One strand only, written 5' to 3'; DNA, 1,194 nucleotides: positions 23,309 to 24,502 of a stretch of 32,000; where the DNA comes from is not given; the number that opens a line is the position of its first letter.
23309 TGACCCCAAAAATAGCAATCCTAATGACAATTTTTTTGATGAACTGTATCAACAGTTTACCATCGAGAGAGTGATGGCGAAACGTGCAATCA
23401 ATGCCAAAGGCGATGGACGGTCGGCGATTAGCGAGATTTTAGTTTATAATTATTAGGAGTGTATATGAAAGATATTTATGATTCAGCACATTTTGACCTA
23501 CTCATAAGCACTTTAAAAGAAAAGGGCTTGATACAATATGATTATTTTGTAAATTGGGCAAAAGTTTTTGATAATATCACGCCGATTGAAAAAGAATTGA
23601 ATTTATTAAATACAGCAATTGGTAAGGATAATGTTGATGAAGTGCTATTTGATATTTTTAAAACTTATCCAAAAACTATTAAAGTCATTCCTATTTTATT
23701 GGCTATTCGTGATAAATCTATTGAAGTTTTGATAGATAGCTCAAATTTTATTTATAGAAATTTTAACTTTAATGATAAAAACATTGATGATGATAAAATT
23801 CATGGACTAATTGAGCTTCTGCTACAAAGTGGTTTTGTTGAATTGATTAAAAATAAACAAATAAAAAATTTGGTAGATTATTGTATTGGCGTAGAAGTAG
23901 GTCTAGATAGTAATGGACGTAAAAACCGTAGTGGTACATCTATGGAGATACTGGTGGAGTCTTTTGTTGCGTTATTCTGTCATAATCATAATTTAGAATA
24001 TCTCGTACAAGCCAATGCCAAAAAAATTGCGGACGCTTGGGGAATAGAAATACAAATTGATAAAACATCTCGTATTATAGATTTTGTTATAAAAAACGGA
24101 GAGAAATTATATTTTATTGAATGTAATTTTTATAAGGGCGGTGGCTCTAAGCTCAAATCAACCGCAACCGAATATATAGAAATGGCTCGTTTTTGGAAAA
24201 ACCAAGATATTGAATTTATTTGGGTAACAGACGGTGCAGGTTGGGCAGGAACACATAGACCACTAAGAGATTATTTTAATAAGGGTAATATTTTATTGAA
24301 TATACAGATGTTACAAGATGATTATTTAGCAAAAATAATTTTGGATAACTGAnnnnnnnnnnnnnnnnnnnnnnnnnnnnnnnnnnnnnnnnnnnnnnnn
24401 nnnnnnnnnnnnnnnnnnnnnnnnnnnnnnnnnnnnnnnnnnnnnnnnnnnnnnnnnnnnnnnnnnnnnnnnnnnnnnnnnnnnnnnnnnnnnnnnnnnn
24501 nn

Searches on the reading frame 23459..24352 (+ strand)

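Call 66: search_protein_families(library=pfam, proteins=[window:23459-24352:+], max_evalue=0.001)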
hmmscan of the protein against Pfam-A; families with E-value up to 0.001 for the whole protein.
window:23459-24352:+ (297 aa): 1 family
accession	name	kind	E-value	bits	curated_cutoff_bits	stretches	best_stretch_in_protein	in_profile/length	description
PF04556.18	DpnII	-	1.9e-89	300.1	23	1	12-291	2-277/278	DpnII restriction endonuclease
